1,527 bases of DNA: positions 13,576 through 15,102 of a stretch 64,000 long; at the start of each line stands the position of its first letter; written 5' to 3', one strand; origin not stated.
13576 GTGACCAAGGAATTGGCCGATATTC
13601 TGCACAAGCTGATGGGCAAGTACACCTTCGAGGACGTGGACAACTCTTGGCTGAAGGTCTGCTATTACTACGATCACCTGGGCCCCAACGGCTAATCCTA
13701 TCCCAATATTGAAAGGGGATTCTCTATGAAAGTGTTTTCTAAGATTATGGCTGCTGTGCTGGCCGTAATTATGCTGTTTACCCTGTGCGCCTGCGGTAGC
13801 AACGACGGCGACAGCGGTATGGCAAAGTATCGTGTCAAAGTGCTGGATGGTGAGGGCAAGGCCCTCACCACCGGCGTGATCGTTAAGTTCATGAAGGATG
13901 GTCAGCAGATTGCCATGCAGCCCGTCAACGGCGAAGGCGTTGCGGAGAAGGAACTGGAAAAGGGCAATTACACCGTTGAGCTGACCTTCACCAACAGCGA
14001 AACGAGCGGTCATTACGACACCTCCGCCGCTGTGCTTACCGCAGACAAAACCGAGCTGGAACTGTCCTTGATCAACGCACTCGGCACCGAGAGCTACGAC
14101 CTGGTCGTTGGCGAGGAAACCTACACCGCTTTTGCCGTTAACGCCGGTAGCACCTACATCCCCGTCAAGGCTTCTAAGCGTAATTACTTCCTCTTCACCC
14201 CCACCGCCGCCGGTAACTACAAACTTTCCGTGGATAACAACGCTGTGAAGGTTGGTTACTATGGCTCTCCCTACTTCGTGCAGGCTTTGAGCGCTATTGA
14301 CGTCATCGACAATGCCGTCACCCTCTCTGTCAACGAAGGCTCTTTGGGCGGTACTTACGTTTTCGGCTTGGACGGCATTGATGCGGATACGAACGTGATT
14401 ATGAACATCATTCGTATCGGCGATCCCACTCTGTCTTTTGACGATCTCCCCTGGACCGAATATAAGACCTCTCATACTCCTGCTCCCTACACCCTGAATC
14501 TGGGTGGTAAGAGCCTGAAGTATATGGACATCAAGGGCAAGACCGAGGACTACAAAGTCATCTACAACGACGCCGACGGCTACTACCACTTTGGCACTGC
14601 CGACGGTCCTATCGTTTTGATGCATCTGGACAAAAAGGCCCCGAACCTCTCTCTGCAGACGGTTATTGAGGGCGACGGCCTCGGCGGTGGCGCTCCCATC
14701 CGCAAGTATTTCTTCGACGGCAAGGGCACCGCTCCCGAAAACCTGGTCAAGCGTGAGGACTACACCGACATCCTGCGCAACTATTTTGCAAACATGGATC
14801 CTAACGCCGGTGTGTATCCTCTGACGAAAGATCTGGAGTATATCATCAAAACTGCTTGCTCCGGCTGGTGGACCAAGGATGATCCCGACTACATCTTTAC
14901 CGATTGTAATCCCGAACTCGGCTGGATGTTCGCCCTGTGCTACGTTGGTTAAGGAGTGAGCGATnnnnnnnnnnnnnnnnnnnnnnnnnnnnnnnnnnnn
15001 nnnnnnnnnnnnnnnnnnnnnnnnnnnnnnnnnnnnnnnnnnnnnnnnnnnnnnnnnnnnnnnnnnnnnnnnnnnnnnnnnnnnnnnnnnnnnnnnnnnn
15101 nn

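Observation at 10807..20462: Six-gene surface-protein island built around three ResA/TlpA-like thioredoxins fused to Ig-like domains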

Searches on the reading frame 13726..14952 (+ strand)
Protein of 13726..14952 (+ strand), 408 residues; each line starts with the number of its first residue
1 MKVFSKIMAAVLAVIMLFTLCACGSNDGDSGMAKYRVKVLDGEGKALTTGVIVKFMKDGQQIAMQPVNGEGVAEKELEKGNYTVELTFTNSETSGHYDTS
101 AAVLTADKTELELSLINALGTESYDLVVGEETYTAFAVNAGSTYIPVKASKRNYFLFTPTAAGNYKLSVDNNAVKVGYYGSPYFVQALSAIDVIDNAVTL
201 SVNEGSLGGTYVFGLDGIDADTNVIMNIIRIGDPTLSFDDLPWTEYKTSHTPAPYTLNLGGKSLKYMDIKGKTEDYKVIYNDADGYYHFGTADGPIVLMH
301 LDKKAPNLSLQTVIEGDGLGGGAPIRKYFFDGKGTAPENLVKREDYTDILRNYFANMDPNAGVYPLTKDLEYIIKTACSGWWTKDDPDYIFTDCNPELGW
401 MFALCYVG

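Call 3: search_protein_families(library=pfam, proteins=[window:13726-14952:+], max_evalue=0.1)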
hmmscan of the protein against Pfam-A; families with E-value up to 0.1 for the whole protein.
window:13726-14952:+ (408 aa): 0 families

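Call 4: search_protein_families(library=ncbifam, proteins=[window:13726-14952:+], max_evalue=0.1)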
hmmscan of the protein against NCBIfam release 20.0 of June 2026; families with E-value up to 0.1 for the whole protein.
window:13726-14952:+ (408 aa): 2 families
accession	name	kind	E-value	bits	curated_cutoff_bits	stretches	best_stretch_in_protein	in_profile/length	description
NF047662.1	LEPBI_I2678_fam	subfamily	0.087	12.5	240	0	47-113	147-218/247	LEPBI_I2678 family protein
TIGR02415.1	23BDH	subfamily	0.093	12.1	304.35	0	37-154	2-123/254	acetoin reductase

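Call 23: find_homologous_proteins(query=window:13726-14949:+)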
Query window:13726-14949:+ (408 aa): 559 proteins with E <= 0.001 among 6150 candidates; the best 120 are listed.
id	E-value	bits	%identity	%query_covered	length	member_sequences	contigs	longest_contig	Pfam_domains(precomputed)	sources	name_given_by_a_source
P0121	8.7e-268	906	96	100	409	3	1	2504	-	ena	-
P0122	1.2e-237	807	87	100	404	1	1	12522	-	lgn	-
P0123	2.3e-215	733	78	100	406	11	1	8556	-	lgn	-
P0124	1.1e-210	718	76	100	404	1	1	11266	-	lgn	-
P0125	2.7e-208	710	73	100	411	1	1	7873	-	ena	-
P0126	5.1e-208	709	75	100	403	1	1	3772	-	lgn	-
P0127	6.3e-208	709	75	100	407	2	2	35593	-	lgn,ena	-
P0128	1.9e-207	707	75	100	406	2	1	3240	-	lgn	-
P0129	3.5e-207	706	74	100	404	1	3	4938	-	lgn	-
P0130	1.8e-206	704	73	100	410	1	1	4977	-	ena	-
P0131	3.0e-206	703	72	100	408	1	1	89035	-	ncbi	-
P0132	2.4e-205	700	74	100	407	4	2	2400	-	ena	-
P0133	7.9e-205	699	74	100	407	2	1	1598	-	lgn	-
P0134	4.2e-204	696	73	100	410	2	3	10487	-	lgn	-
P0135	7.8e-204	695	71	100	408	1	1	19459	-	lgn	-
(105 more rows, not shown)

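Call 30: search_solved_structures(query=A2, max_evalue=10)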
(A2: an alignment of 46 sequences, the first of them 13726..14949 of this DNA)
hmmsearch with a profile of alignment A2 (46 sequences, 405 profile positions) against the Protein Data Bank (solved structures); distinct sequences matched with E-value up to 10: 0.
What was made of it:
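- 13726..14952 (+): Gene B, a 408-aa lipoprotein (LCAC23). Ig-like aa 32-118 (nt 13819-14079); beta-sandwich S aa 123-232 (nt 14092-14421); module M aa 264-408 (nt 14515-14949, DGYYH at 14575-14589). Invariant C378, C394 and C405. No Pfam or PDB match (calls 3, 30).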

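Call 37: predict_structure(alignment_id=A2)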
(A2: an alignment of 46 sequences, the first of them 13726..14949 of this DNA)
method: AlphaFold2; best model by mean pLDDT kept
length: 408 residues; sequences in the alignment: 46
mean_pLDDT: 87.4   pTM: 0.60
mean pLDDT of the five models: 87.4, 87.3, 85.8, 85.7, 84.6
residues with pLDDT >= 90: 273; 70-90: 96; 50-70: 10; < 50: 29
segments of 3 or more residues with pLDDT < 50: 1-28
pLDDT, mean of each block of 10 residues (from residue 1): 40 41 41 95 85 95 95 96 91 76 95 89 89 93 93 95 94 94 86 90 87 95 93 85 89 94 94 92 95 96 88 74 87 90 94 96 97 94 88 90 95
secondary structure, 60 per line:
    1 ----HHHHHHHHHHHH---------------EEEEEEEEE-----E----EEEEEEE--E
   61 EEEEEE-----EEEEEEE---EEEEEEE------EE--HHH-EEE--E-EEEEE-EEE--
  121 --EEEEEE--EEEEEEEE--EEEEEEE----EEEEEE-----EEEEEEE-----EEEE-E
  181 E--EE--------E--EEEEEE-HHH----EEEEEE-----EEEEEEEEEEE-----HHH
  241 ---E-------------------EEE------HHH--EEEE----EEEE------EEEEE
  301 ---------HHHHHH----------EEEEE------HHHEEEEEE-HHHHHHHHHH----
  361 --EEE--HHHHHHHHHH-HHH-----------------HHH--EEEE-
elements in order: H5-16 E32-40 E51-57 E60-66 E72-78 E82-88 E103-105 E110-114 E116-118 E123-128 E131-138 E141-147 E152-157 E163-169 E175-178 E197-202 E211-216 E222-232 E264-266 E278-281 E286-289 E296-300 H310-315 E326-330 E340-345 H347-356 E363-365 H368-377 E404-407

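Call 39: fold_search(model_id=the predicted structure, library=pdb)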
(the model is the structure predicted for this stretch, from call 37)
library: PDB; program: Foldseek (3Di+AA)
matches with E <= 10: 1530; with E <= 0.001: 35
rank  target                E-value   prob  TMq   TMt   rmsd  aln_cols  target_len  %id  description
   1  1nkg                  2.8e-05  1.00  0.20  0.18  13.3       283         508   10  Rhamnogalacturonan lyase from Aspergillus aculeatus (released 2004-05-25)
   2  2xhn_A                3.1e-05  1.00  0.21  0.18  12.3       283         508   12  Rhamnogalacturonan lyase from Aspergillus aculeatus K150A active site mutant (released 2010-09-29)
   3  3njx                  3.5e-05  1.00  0.20  0.18  13.5       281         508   11  Rhamnogalacturonan Lyase from Aspergillus aculeatus mutant H210A (released 2010-10-06)
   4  3kpt_A                9.7e-05  1.00  0.19  0.22  17.8       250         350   14  Crystal structure of BcpA, the major pilin subunit of Bacillus cereus (released 2009-11-24)
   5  3rkp_B                1.1e-04  1.00  0.20  0.23  17.8       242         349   15  Crystal structure of BcpA*(D312A), the major pilin subunit of Bacillus cereus (released 2012-05-30)
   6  3kpt_B                1.8e-04  1.00  0.22  0.25  14.4       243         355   15  Crystal structure of BcpA, the major pilin subunit of Bacillus cereus (released 2009-11-24)
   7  5ys5                  2.0e-04  0.57  0.14  0.12  26.9       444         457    7  Crystal structure of Multicopper Oxidase CueO G304K mutant with seven copper ions (released 2018-10-17)
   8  4yok                  2.1e-04  0.99  0.17  0.33  13.3       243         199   13  Crystal structure of a DUF3823 family protein (PARMER_04126) from Parabacteroides merdae ATCC 43184 at 1.80 A resolution (released 2015-03-25)
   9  6fb3_A                2.1e-04  0.77  0.16  0.04  30.6       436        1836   10  Teneurin 2 Partial Extracellular Domain (released 2018-03-28)
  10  8fia_A                2.9e-04  0.80  0.16  0.04  27.4       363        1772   11  The structure of fly Teneurin self assembly (released 2023-05-03)
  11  4fxt_A                3.2e-04  1.00  0.18  0.35  13.0       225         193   10  Crystal structure of a DUF3823 family protein (BACOVA_02663) from Bacteroides ovatus ATCC 8483 at 2.77 A resolution (released 2012-07-25)
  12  3win_E                3.2e-04  0.95  0.17  0.16  14.7       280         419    8  Clostridium botulinum Hemagglutinin (released 2013-11-06)
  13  3div_A                3.4e-04  0.72  0.14  0.12  26.9       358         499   10  Crystal structure of laccase from Cerrena maxima at 1.76A resolution (released 2009-06-23)
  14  9ea9_E                3.6e-04  0.92  0.17  0.16  16.2       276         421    8  Crystal structure of BoNT/A-NTNH-HA70 -VHH_F12-VHH_H7-Fab_NTNH complex (released 2025-09-17)
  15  3rkp_A                3.8e-04  0.99  0.19  0.22  17.6       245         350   15  Crystal structure of BcpA*(D312A), the major pilin subunit of Bacillus cereus (released 2012-05-30)
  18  3e8v                  5.3e-04  1.00  0.17  0.75   2.7        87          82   22  Crystal structure of a possible transglutaminase-family protein proteolytic fragment from Bacteroides fragilis (released 2008-09-02)
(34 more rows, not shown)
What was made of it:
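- On CarboxypepD_reg / Big_1-type Ig-like domains: 3e8v matches B at TMt 0.75 (call 39).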

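Call 49: search_protein_representatives(alignment_id=A2)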
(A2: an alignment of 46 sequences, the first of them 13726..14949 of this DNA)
Query: 46 sequences, 405 profile positions. Proteins with E-value up to 0.001 (for the whole library): 1084; up to 1e-10: 635; up to 1e-30: 360. The best 150 are listed.
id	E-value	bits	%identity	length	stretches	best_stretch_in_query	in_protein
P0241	2.2e-173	593.2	-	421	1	1-404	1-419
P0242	1.2e-165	567.7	-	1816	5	26-404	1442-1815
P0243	4.8e-164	562.5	-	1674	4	27-403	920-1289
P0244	1.9e-136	471.6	-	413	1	5-404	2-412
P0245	5.9e-135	466.7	-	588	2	1-401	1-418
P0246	2.9e-122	424.9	-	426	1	1-404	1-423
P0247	8.2e-119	413.5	-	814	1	10-403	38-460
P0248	4.6e-117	407.7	-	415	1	4-404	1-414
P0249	9.4e-115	400.1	-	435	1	12-404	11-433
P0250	6.1e-114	397.5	-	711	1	1-403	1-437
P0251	6.3e-114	397.4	-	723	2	1-404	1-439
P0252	5.3e-113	394.4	-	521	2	28-404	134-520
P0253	2.3e-111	389.0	-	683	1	3-404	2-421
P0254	4.9e-111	387.9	-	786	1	5-403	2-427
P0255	7.4e-110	384.0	-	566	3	31-404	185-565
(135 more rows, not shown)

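Call 51: search_protein_families(library=pfam, alignment_id=A3, max_evalue=0.00001)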
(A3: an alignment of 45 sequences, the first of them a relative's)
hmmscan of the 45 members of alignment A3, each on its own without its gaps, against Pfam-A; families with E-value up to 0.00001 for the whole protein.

A. member 1, P0242 (1816 aa): 5 families
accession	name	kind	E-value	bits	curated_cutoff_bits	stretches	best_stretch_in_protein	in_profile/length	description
PF02369.22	Big_1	-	2.4e-14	53.6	34.9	0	1054-1100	20-70/93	Bacterial Ig-like domain (group 1)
PF13620.12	CarboxypepD_reg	-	3.4e-14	53.4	32.3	0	743-788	4-56/82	Carboxypeptidase regulatory-like domain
PF00578.27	AhpC-TSA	-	4.5e-14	52.9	26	1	144-259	2-122/124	AhpC/TSA family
PF08534.16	Redoxin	-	9.3e-12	45.4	26.6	1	144-267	3-137/148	Redoxin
PF17789.7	MG4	-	2.9e-06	27.9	24.7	0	1055-1102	18-66/95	Macroglobulin domain MG4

B. families by the number of members that match (of 45 scanned): 22 families
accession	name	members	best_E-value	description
PF02369.22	Big_1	27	7e-35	Bacterial Ig-like domain (group 1)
PF08534.16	Redoxin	27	7.5e-20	Redoxin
PF00578.27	AhpC-TSA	26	6.6e-19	AhpC/TSA family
PF13620.12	CarboxypepD_reg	25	2.8e-46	Carboxypeptidase regulatory-like domain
PF17789.7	MG4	18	3.5e-15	Macroglobulin domain MG4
PF17802.7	SpaA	17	3.3e-24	Prealbumin-like fold domain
PF13905.12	Thioredoxin_8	14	5.3e-10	Thioredoxin-like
PF24025.1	Ig_DR_A0283-like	12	1.2e-17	DR_A0283-like, Ig-like domain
PF17210.9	SdrD_B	4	9.3e-19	SdrD B-like domain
PF11974.14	bMG3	4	2.6e-10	Bacterial alpha-2-macroglobulin MG3 domain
PF05688.17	BIg21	4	2.9e-09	Bacterial Immunoglobulin-like 21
PF16371.11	MetallophosN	3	1.5e-32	N terminal of Calcineurin-like phosphoesterase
PF24107.1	DUF7382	2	5.7e-12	Domain of unknown function (DUF7382)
PF00085.26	Thioredoxin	2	2.6e-06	Thioredoxin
PF23194.1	NOMO_5th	1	6.2e-16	NOMO fifth transthyretin-like domain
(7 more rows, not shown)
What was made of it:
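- On CarboxypepD_reg / Big_1-type Ig-like domains: Family members reach E 2.8e-46 for CarboxypepD_reg (call 51).
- Checked: Family members reach CarboxypepD_reg E 2.8e-46 (call 51).
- The long family members are rich in Big_1, SpaA and CarboxypepD_reg repeats (call 51). The strict family-wide coupling to redoxin (call 51) would be left unexplained.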

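Call 67: search_protein_families(library=padloc, proteins=[window:13726-14952:+], max_evalue=0.001)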
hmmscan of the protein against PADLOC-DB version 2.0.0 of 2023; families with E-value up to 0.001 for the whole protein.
window:13726-14952:+ (408 aa): 0 families

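Call 68: fold_search(model_id=the predicted structure, library=viral)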
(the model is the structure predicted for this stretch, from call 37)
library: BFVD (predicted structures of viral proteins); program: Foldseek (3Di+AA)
matches with E <= 10: 1398; with E <= 0.001: 13
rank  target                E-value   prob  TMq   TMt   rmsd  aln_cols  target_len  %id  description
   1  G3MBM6                1.3e-04  0.98  0.20  0.21  20.6       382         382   13  Gp160 [Bacillus phage G]
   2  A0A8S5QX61            2.7e-04  0.98  0.16  0.22  23.2       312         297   14  Uncharacterized protein [Siphoviridae sp. ct9lR64]
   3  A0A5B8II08            4.2e-04  0.72  0.12  0.08  19.1       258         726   11  SD-repeat containing protein B domain-containing protein [Mimiviridae sp. ChoanoV1]
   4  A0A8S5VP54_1          4.4e-04  0.92  0.15  0.05  19.6       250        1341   16  (no name in the UniProt tables at hand)
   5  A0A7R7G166            5.6e-04  0.99  0.20  0.28  16.8       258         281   11  (no name in the UniProt tables at hand)
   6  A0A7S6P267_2          5.6e-04  0.30  0.12  0.05  22.6       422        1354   11  (no name in the UniProt tables at hand)
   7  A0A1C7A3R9            6.2e-04  1.00  0.18  0.27  10.1       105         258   14  VP6 [Haloarcula californiae icosahedral virus 1]
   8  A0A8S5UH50            6.2e-04  0.82  0.21  0.09  19.8       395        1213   12  PA14 domain-containing protein [Myoviridae sp. ctshb19]
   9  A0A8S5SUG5            7.4e-04  0.98  0.18  0.16  14.5       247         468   10  Leucine rich repeat protein [Siphoviridae sp. ctqPo10]
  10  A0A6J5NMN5            8.8e-04  0.69  0.18  0.12  18.8       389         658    9  CUB domain [uncultured Caudovirales phage]
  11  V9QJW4                9.3e-04  0.28  0.10  0.08  25.0       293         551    9  (no name in the UniProt tables at hand)
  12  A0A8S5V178            9.8e-04  0.82  0.17  0.07  24.6       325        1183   12  Baseplate J like protein [Siphoviridae sp. ct3r22]
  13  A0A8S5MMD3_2          9.8e-04  0.77  0.18  0.08  21.0       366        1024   11  Baseplate J like protein [Siphoviridae sp. ctxc31]
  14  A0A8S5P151            1.0e-03  0.98  0.16  0.16  13.6       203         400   11  Putative transglutaminase-family protein [Siphoviridae sp. ctEqU3]
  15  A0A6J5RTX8            1.1e-03  1.00  0.17  0.27  11.8       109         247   20  Uncharacterized protein [uncultured Caudovirales phage]
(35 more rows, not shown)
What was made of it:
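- The fold-search matches are weak (TMq <= 0.22) and generic (calls 39, 68).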
